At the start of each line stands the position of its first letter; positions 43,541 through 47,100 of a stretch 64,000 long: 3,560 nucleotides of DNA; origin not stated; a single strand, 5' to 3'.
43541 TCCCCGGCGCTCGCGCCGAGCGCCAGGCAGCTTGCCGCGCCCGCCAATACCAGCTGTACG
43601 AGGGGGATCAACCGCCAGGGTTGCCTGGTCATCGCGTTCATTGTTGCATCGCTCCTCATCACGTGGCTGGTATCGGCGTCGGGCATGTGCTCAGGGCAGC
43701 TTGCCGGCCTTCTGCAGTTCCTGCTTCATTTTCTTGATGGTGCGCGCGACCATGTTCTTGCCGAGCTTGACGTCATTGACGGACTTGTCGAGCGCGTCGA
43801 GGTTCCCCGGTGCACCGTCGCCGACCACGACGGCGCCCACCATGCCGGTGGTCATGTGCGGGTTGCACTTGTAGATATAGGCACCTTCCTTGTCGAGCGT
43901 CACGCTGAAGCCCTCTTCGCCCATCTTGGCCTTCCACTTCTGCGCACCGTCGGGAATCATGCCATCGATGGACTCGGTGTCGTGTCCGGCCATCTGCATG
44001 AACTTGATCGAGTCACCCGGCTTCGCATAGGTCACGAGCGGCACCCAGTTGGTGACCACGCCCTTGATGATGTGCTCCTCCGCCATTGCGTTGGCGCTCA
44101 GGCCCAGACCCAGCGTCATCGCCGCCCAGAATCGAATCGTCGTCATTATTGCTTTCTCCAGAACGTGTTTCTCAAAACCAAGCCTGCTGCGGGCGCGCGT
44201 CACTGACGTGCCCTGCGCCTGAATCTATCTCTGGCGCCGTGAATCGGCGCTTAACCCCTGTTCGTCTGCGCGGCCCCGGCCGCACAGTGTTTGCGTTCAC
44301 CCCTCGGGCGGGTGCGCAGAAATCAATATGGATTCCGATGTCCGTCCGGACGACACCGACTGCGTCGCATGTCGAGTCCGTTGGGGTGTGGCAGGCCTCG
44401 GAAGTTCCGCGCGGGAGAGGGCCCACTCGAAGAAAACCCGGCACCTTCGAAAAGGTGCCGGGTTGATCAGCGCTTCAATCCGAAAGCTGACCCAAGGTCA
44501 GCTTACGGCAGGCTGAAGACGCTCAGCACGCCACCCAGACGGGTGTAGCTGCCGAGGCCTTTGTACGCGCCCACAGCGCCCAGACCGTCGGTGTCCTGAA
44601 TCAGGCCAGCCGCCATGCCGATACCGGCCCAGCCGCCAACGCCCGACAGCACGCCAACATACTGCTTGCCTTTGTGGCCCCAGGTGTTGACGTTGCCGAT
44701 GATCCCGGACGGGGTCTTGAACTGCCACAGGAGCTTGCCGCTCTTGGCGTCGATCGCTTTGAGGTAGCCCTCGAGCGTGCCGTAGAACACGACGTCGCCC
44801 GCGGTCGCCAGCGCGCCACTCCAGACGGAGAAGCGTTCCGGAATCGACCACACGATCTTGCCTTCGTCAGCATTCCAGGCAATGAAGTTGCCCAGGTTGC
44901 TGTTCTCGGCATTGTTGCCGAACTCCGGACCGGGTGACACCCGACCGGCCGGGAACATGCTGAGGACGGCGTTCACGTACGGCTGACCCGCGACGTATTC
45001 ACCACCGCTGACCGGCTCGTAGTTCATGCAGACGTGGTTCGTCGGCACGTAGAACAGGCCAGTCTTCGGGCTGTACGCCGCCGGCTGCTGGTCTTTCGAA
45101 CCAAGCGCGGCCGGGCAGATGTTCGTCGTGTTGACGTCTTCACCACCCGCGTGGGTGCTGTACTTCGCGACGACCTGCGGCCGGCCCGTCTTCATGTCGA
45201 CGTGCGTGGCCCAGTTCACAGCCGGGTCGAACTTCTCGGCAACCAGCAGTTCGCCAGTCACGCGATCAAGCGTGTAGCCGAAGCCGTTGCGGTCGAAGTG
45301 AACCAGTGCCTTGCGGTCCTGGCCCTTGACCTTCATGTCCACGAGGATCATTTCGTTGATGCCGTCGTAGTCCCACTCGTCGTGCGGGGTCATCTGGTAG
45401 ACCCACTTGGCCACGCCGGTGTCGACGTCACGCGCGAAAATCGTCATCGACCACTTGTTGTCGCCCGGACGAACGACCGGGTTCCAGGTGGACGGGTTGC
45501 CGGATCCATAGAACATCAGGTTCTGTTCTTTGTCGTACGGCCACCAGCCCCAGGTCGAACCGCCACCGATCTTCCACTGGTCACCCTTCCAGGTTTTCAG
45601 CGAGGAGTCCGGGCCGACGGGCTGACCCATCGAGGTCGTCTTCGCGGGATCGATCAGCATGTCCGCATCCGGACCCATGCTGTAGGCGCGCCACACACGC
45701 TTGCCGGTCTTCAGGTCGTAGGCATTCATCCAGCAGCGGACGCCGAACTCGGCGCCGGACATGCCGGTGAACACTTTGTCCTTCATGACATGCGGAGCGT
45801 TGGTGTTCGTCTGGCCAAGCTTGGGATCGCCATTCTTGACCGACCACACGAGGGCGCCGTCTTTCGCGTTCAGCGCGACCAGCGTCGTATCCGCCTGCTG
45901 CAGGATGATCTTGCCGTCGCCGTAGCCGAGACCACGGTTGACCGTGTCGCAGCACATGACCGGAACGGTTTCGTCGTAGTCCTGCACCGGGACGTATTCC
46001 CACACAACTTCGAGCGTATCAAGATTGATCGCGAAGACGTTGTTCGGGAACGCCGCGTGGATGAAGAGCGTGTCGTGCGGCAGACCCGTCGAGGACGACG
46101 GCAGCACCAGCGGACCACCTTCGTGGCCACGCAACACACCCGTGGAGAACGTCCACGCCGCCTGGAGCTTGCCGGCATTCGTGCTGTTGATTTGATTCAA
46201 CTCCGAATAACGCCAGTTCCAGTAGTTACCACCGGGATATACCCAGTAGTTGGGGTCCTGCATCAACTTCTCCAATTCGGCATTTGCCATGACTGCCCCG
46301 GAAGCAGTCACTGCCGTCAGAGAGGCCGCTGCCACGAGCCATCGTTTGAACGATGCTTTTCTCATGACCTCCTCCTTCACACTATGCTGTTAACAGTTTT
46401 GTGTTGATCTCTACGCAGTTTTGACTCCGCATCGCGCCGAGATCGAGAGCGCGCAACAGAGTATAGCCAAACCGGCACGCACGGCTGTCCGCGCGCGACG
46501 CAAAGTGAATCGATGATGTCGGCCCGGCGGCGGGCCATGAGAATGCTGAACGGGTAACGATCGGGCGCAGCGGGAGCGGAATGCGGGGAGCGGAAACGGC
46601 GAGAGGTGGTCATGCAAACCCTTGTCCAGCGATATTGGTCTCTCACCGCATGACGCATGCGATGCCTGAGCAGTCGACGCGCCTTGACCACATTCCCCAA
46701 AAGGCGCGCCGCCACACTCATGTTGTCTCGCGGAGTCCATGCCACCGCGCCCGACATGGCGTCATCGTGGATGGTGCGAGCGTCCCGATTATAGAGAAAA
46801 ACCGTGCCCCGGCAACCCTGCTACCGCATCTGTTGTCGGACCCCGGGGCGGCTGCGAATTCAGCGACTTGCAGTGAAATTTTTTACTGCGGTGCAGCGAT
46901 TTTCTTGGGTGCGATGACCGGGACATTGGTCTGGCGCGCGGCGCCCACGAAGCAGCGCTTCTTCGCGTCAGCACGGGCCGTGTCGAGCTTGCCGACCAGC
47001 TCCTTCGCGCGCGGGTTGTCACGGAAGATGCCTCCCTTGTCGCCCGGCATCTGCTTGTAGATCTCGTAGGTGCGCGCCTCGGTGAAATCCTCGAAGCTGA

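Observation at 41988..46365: xoxF locus carries a pseudoazurin where the cytochrome cL gene (xoxG) is expected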

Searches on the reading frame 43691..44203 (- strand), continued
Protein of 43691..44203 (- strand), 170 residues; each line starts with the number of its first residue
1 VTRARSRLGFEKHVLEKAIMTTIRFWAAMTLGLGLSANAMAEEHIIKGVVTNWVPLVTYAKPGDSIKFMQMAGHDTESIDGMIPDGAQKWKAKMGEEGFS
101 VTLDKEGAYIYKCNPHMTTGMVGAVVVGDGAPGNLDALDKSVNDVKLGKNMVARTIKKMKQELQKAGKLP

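Call 54: search_protein_families(library=ncbifam, proteins=[L065:6346-6960:-, L067:11129-11977:-], max_evalue=0.01)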
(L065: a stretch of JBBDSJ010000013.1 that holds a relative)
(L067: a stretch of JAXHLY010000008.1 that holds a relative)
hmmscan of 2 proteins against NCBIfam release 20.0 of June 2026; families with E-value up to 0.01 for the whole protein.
L065:6346-6960:- (205 aa): 9 families
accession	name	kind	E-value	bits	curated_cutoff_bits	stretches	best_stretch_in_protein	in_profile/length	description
TIGR03874.1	4cys_cytochr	equivalog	8.9e-25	87.1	161.75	1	88-202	14-126/143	c-type cytochrome, methanol metabolism-related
TIGR00782.1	ccoP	equivalog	5.7e-08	32.4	179.95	1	115-174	206-265/285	cytochrome-c oxidase, cbb3-type subunit III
NF045774.1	cytochro_C551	exception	7.9e-08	32.2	118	1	116-165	43-89/110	cytochrome c551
NF045773.1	cytochro_C550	exception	1.1e-07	31.8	125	1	107-179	44-110/118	cytochrome c550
TIGR04494.1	c550_PedF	equivalog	4.4e-06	26.6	122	1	114-188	53-127/133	cytochrome c-550 PedF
NF050122.1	bc1_QcrC_actin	exception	6.5e-05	22.4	200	1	113-150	42-79/253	cytochrome bc1 complex diheme cytochrome c subunit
NF040528.1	SP_0198_lipo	equivalog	0.00018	21.5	100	1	26-77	3-54/144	SP_0198 family lipoprotein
NF011054.0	PRK14486.1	equivalog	0.00019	21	447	1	114-190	217-289/294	putative bifunctional cbb3-type cytochrome c oxidase subunit II/cytochrome c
TIGR02603.1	CxxCH_TIGR02603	domain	0.0066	16.5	68.15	0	115-143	6-34/134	putative heme-binding domain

L067:11129-11977:- (283 aa): 9 families
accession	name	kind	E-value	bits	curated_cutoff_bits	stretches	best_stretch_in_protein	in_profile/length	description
TIGR03874.1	4cys_cytochr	equivalog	1.2e-23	83.5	161.75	1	160-281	8-127/143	c-type cytochrome, methanol metabolism-related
NF045773.1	cytochro_C550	exception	6.4e-09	35.8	125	1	195-253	54-109/118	cytochrome c550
NF045774.1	cytochro_C551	exception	2.3e-08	33.9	118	1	194-245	43-91/110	cytochrome c551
TIGR00782.1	ccoP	equivalog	1.2e-06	28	179.95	1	194-252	207-265/285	cytochrome-c oxidase, cbb3-type subunit III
NF050122.1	bc1_QcrC_actin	exception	0.00012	21.4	200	1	193-219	44-70/253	cytochrome bc1 complex diheme cytochrome c subunit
TIGR04494.1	c550_PedF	equivalog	0.00021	21.2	122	1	191-251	52-113/133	cytochrome c-550 PedF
TIGR02603.1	CxxCH_TIGR02603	domain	0.00035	20.6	68.15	1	193-222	6-35/134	putative heme-binding domain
NF011054.0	PRK14486.1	equivalog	0.00041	19.9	447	1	193-266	218-287/294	putative bifunctional cbb3-type cytochrome c oxidase subunit II/cytochrome c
TIGR03872.1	cytochrome_MoxG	equivalog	0.0079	16.3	147.8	0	156-222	8-75/133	cytochrome c(L), periplasmic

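Call 90: search_protein_representatives(protein=window:43691-44146:-)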
Query: 151 residues. Proteins with E-value up to 0.001 (for the whole library): 935; up to 1e-10: 260; up to 1e-30: 18. The best 150 are listed.
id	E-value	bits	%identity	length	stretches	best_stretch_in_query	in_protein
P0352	4.1e-74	263.6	38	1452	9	34-123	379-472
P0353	1.9e-50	186.8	58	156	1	10-146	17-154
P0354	4.0e-49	182.5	59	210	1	18-145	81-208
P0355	1.2e-48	181.0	35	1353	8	33-111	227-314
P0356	1.6e-48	180.5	79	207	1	17-114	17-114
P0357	3.8e-45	169.6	58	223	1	21-145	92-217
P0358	1.6e-42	161.0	49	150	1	6-145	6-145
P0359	2.1e-42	160.7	43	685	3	36-123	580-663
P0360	1.1e-40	155.1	59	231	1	18-145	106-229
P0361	1.4e-40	154.8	58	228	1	23-144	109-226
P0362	4.5e-40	153.1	57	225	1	13-142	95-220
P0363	1.9e-35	138.1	36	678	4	23-122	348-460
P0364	7.6e-35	136.2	52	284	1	23-147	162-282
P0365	9.6e-35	135.8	48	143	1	9-141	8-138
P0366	2.9e-33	131.1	52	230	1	19-146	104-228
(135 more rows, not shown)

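Call 91: search_dna_similar(query=window:43691-44146:-, collection=plasmids, mode=protein, max_rows=25, max_evalue=1e-8)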
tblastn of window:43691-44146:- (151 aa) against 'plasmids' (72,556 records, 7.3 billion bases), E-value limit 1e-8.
Records with a match: 46; places in all: 48; records where one place covers at least 80% of the query: 1.
Best place of each record, by identity: <60% 46.
By first word of the organism name: Sinorhizobium 10; Mesorhizobium 10; Paracoccus 7; Nitratireductor 2; Aminobacter 2; Shinella 2; Chelatococcus 2; Sagittula 2; Jiella 1; Methylophaga 1; and 7 more.
By predicted mobility (MOB-suite, as given by PLSDB): non-mobilizable 36; conjugative 8; mobilizable 2.
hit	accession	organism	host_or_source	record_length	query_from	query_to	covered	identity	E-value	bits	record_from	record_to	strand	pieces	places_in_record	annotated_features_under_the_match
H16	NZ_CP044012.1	Sinorhizobium sp. BG8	Prosopis cineraria,pure bacterial ...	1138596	2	119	78%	42.3%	7e-11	66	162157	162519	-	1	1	none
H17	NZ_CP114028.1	Jiella pelagia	whole organism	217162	28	150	81%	37.9%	5e-10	64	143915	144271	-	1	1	pseudoazurin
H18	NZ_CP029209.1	Nitratireductor sp. OM-1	-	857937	28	121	62%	44.2%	8e-11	66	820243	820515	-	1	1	pseudoazurin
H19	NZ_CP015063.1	Mesorhizobium ciceri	Cicer arietinum,Pure Sample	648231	4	97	62%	43.1%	5e-14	75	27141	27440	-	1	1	pseudoazurin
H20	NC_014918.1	Mesorhizobium ciceri biovar biserrulae WSM1271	-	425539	4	97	62%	43.1%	1e-13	74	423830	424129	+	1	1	pseudoazurin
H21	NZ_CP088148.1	Mesorhizobium ciceri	Cicer arietinum L.,cell culture,radical ...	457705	4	97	62%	43.1%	1e-13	74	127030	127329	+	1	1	pseudoazurin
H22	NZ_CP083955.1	Mesorhizobium sp. B2-1-1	cell culture,soil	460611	16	97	54%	47.8%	3e-13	73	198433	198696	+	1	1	pseudoazurin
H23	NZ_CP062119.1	Aminobacter sp. SR38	bacterial pure culture,soil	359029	4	97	62%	41.0%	9e-13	71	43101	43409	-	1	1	pseudoazurin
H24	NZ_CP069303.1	Shinella sp. PSBB067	monoisolate,Minnesota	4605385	34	119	57%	43.7%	2e-9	62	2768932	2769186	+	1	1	none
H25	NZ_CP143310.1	Methylophaga thalassica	cell culture,A deep sea sediment sample ...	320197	1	97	64%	37.7%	5e-11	66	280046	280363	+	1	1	plastocyanin/azurin family copper-binding protein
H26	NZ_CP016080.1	Mesorhizobium loti NZP2037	Lotus,cell culture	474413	16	97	54%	44.4%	1e-10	65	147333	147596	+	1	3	pseudoazurin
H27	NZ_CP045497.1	Mesorhizobium sp. INR15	pure culture,nutrient broth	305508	17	97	54%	44.9%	5e-12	69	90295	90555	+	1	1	pseudoazurin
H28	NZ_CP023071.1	Sinorhizobium fredii CCBAU 83666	G.max,nodule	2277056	1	97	64%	37.5%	8e-9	60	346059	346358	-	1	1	record has no annotation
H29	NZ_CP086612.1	Shinella zoogloeoides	-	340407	6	97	61%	39.4%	4e-10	64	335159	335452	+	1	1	pseudoazurin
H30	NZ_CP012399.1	Chelatococcus sp. CO-6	whole organism,Shengli Oilfield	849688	2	97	64%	37.5%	1e-9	62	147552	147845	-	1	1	pseudoazurin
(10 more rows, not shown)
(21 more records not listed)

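Call 92: get_annotated_region(hit=H25, flank=7000)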
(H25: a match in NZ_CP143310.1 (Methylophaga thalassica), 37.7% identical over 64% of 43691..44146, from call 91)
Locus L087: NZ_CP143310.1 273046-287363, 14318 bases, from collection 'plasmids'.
description: Methylophaga thalassica strain IOM01 plasmid unnamed, complete sequence
organism: Methylophaga thalassica (NCBI taxid 40223)
taxonomy: Bacteria; Pseudomonadota; Gammaproteobacteria; Thiotrichales; Piscirickettsiaceae; Methylophaga; Methylophaga thalassica
host: -; source: cell culture,A deep sea sediment sample from the Central Indian Ridge; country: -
typing (MOB-suite, as given by PLSDB): non-mobilizable
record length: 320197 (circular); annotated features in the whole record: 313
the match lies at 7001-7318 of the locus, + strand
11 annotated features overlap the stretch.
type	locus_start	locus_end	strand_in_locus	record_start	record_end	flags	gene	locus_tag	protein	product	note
CDS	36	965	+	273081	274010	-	-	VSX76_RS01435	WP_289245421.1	DUF2971 domain-containing protein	-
CDS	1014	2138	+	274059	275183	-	-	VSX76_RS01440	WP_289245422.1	hypothetical protein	-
CDS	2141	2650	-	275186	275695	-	-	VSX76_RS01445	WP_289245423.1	RES family NAD+ phosphorylase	-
CDS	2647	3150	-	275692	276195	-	-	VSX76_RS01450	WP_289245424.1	antitoxin Xre/MbcA/ParS toxin-binding domain-containing protein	-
CDS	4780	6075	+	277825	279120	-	-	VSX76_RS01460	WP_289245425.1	MFS transporter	GO:0055085 - transmembrane transport [Evidence IEA]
CDS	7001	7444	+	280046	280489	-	-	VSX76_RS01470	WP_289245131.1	plastocyanin/azurin family copper-binding protein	-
CDS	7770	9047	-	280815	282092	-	-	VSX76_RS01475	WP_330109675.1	hypothetical protein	-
CDS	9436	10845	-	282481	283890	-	-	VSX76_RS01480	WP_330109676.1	heavy metal sensor histidine kinase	GO:0000160 - phosphorelay signal transduction system [Evidence IEA]; GO:0016310 - phosphorylation [Evidence IEA]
CDS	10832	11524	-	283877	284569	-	-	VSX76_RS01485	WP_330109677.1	heavy metal response regulator transcription factor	GO:0006355 - regulation of DNA-templated transcription [Evidence IEA]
CDS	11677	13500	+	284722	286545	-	-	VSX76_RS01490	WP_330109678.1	copper resistance system multicopper oxidase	GO:0006825 - copper ion transport [Evidence IEA]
CDS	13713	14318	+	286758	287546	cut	-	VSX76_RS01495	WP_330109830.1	copper resistance protein B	-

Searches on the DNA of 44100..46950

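Call 75: search_rna_families(source=window, start=44100, end=46950, threshold=evalue, max_evalue=1)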
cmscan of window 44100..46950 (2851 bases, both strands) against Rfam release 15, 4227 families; matches with E-value up to 1: 0.
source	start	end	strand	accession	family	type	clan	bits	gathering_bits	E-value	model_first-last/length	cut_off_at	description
